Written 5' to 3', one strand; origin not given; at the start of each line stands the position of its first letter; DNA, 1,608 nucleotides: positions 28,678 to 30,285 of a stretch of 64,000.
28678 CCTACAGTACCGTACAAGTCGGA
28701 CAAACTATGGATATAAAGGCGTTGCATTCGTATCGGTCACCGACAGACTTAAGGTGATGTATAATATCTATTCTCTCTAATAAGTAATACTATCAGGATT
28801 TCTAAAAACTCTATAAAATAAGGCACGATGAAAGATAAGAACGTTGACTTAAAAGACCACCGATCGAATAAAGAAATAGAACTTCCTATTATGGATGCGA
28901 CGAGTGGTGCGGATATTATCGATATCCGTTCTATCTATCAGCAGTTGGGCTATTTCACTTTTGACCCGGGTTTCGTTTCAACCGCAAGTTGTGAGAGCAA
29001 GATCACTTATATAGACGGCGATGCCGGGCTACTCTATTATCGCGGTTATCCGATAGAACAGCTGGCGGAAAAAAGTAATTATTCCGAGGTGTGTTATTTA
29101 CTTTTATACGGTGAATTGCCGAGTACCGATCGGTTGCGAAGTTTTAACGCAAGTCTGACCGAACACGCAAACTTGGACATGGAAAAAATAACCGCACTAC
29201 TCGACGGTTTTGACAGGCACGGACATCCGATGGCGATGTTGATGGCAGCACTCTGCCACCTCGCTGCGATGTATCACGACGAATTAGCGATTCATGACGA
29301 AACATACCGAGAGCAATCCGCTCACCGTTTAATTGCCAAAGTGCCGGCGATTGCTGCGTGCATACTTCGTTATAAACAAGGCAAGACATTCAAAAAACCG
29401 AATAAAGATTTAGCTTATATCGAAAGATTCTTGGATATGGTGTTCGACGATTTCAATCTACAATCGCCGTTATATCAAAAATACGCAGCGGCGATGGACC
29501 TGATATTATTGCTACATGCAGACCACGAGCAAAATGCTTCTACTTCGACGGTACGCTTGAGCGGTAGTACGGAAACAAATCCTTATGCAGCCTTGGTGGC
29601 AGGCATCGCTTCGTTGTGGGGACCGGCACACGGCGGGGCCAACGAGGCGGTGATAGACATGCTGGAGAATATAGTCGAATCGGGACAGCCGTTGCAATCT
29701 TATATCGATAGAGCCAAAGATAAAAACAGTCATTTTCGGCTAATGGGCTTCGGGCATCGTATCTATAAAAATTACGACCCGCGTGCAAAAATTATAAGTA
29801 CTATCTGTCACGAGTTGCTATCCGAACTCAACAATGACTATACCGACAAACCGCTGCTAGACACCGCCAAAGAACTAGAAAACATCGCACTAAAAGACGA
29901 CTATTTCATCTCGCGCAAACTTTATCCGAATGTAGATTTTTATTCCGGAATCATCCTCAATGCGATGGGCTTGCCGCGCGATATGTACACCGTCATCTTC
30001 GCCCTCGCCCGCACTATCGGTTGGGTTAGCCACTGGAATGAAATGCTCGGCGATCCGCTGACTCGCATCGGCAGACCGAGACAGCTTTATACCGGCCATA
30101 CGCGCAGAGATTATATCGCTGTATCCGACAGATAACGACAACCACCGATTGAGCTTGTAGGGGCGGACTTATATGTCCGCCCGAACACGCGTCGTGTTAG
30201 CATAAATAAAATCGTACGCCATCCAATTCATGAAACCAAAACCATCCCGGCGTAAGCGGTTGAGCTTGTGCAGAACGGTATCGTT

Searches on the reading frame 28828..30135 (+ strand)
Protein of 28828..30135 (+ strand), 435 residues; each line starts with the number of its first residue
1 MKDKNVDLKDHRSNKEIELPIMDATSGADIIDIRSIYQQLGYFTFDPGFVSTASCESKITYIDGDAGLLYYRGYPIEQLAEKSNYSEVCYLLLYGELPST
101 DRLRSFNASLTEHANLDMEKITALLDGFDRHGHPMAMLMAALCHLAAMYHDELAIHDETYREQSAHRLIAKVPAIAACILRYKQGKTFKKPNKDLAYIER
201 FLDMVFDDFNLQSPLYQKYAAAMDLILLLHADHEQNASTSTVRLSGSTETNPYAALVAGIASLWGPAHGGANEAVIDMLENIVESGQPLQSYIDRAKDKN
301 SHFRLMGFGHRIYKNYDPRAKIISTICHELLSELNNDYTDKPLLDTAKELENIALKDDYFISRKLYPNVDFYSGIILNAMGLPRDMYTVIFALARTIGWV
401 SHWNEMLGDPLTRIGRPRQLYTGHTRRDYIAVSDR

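Call 25: search_protein_families(library=pfam, proteins=[window:28828-30135:+], max_evalue=0.00001)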
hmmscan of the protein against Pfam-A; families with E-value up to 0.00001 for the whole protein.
window:28828-30135:+ (435 aa): 1 family
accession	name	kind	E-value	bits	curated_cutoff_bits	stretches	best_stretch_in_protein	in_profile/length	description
PF00285.26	Citrate_synt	-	5.2e-127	424.2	27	1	48-418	1-357/357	Citrate synthase, C-terminal domain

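Call 27: find_encoding_contigs(protein=window:28828-30135:+, flank=500, max_places=5)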
Protein window:28828-30135:+ (435 aa): no gene with exactly this product is on record in the collection.
